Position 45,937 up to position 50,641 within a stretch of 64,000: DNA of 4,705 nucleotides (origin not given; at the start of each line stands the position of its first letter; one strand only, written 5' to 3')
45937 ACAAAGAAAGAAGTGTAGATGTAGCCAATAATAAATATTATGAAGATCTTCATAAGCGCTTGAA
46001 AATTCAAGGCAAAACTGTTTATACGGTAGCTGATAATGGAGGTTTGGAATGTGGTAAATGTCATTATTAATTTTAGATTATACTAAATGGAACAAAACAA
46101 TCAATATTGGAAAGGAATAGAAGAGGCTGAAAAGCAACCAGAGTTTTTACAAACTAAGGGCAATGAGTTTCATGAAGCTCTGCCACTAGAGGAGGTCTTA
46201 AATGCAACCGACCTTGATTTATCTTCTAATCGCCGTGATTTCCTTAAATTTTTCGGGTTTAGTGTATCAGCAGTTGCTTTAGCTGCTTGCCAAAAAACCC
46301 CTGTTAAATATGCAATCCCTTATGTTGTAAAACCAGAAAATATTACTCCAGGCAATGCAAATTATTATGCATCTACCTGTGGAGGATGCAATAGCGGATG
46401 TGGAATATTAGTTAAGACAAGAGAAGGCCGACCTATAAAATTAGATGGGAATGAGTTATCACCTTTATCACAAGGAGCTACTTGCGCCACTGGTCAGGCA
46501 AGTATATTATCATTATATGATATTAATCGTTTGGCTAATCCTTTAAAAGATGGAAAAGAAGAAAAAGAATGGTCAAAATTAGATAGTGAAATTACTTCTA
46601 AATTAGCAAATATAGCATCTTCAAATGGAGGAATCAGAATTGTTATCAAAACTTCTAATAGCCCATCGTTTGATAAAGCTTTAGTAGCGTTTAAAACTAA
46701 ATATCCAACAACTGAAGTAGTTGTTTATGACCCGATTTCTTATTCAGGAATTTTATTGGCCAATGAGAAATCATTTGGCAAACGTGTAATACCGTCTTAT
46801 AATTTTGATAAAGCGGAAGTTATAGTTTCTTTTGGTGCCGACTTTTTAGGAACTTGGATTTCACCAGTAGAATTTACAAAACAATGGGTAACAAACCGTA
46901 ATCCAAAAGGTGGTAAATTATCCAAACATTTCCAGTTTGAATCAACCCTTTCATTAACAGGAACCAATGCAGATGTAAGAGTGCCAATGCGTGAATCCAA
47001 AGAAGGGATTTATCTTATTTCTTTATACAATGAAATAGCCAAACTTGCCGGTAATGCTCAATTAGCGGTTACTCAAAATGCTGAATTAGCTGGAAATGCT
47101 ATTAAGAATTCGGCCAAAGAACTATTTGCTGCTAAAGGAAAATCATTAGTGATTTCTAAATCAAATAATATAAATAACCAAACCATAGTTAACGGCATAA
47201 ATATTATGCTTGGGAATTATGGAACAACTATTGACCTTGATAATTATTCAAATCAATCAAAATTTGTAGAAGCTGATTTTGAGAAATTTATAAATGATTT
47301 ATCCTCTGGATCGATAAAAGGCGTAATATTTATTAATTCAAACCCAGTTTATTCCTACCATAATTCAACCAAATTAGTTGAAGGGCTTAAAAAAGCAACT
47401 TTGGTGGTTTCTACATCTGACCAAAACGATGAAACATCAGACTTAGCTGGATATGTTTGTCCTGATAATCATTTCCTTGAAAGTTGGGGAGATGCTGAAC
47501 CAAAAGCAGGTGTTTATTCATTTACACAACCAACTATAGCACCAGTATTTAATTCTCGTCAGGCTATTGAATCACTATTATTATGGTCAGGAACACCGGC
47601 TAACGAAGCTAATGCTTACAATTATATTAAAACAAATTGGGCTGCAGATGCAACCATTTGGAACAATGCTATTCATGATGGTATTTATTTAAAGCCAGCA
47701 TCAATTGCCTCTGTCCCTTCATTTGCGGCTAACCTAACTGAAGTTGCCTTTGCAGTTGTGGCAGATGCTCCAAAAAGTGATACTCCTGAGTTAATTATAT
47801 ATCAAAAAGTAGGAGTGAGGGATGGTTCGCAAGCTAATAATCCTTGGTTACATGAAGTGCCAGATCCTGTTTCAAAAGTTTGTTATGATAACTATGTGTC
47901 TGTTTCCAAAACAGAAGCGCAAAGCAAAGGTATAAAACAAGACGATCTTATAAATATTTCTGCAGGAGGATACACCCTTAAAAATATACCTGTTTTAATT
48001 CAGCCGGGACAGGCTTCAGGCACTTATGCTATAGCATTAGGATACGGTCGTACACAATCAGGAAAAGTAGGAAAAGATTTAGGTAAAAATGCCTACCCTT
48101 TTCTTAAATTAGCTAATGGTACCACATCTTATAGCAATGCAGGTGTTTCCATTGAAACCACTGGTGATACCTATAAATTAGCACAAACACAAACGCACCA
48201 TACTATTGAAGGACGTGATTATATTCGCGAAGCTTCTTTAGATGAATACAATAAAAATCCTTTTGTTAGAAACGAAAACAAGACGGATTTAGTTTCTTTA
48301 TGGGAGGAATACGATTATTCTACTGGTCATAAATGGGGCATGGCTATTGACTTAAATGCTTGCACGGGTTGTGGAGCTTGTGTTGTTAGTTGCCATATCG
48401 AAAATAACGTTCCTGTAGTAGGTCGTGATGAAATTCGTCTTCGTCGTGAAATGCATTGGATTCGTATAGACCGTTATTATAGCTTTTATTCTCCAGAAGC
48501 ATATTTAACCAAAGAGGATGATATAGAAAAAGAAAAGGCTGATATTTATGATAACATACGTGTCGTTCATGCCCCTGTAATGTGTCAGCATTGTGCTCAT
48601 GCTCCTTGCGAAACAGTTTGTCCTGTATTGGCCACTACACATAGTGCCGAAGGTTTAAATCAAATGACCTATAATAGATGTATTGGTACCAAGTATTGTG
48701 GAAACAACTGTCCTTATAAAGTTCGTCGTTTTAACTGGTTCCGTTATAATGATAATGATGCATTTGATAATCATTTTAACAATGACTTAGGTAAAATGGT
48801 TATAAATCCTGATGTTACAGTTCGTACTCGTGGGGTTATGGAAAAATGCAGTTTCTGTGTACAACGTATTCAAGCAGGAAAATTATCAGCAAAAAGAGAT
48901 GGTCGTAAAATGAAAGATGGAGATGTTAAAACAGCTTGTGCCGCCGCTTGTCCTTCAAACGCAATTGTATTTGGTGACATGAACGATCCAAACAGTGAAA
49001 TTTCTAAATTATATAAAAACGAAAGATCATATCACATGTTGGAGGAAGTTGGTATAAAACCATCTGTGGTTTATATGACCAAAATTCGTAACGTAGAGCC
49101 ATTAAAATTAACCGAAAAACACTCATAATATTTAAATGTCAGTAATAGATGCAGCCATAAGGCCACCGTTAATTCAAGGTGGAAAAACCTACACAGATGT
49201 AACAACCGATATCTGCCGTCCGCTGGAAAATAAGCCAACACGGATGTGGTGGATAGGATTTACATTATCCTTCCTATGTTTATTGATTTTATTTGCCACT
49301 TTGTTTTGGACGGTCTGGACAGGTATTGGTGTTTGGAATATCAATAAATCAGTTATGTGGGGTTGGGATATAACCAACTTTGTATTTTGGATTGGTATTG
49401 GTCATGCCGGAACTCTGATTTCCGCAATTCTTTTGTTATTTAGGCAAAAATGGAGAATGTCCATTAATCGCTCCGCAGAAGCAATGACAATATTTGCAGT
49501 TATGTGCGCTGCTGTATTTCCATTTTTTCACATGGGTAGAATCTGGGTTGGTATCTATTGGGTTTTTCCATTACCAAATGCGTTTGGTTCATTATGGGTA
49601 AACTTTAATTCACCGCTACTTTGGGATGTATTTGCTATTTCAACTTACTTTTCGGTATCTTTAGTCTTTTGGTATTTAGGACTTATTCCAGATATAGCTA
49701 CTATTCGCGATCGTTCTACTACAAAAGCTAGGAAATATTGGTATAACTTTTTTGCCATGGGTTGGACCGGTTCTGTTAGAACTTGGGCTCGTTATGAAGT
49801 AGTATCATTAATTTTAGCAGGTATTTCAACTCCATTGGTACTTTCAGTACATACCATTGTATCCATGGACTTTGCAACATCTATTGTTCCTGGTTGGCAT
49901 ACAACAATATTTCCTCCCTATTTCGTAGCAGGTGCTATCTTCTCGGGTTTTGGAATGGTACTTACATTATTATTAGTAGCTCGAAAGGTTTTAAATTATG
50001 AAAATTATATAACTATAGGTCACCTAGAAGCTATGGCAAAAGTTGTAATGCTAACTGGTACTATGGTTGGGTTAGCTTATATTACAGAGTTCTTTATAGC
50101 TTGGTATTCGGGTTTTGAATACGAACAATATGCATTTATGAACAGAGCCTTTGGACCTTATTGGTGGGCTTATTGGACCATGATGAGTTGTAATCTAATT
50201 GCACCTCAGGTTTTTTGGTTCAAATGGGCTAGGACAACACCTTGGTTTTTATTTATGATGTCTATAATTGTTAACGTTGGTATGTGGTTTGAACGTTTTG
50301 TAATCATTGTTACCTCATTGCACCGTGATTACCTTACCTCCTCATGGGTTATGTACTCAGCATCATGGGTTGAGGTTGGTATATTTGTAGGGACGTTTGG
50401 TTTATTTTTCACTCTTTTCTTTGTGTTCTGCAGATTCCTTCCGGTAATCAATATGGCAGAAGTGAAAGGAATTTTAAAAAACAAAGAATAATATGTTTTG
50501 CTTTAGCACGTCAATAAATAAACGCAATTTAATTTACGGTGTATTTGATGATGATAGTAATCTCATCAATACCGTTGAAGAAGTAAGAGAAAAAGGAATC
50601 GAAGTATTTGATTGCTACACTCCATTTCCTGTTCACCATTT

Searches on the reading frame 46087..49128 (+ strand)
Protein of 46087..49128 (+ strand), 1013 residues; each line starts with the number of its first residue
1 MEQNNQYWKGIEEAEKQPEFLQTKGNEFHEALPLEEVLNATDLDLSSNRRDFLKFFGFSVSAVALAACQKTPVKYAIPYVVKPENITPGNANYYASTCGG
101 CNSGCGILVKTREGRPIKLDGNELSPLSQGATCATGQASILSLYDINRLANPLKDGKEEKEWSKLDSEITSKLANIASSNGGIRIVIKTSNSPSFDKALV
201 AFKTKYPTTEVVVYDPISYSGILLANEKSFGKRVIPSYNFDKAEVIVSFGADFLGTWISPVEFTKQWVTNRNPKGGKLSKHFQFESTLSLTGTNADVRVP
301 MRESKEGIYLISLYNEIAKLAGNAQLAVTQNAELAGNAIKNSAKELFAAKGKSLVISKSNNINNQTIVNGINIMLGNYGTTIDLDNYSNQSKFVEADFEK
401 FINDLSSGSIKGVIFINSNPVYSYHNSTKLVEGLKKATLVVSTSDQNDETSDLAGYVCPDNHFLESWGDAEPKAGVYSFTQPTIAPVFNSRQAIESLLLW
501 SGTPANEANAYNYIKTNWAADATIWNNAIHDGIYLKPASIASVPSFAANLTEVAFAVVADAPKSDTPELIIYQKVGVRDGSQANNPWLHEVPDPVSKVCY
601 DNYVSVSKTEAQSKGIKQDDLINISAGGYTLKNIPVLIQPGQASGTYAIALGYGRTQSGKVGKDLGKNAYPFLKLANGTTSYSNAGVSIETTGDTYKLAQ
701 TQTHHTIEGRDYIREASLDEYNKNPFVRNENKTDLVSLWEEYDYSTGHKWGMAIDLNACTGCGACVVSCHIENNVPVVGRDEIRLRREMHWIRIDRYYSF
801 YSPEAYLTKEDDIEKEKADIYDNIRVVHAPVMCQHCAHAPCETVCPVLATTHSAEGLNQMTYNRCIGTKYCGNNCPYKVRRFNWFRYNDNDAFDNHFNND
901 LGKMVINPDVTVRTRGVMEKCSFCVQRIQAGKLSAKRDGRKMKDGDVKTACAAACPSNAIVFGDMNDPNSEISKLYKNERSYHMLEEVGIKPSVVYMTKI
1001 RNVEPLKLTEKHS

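Call 91: search_protein_families(library=pfam, proteins=[window:46087-49128:+], max_evalue=0.00001)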
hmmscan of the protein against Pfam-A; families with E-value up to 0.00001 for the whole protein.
window:46087-49128:+ (1013 aa): 5 families
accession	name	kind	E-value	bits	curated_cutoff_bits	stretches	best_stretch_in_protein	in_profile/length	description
PF12838.12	Fer4_7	-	3.3e-10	40.7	27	1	759-847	2-50/52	4Fe-4S dicluster domain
PF13247.11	Fer4_11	-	4.8e-09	36.8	26.2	1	827-884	4-63/100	4Fe-4S dicluster domain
PF04879.21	Molybdop_Fe4S4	-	6.8e-09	36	22.7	1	93-144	3-54/55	Molybdopterin oxidoreductase Fe4S4 domain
PF13183.11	Fer4_8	-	1.9e-07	32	27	0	756-847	2-66/68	4Fe-4S dicluster domain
PF13187.11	Fer4_9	-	1e-06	29.1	27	0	758-847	1-49/52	4Fe-4S dicluster domain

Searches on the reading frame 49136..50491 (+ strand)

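Call 91: search_protein_families(library=pfam, proteins=[window:49136-50491:+], max_evalue=0.00001)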
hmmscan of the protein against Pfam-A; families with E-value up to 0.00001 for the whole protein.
window:49136-50491:+ (451 aa): 1 family
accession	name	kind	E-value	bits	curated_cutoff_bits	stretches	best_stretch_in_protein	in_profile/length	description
PF03916.19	NrfD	-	7.2e-19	69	25.8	1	68-395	4-309/313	Polysulphide reductase, NrfD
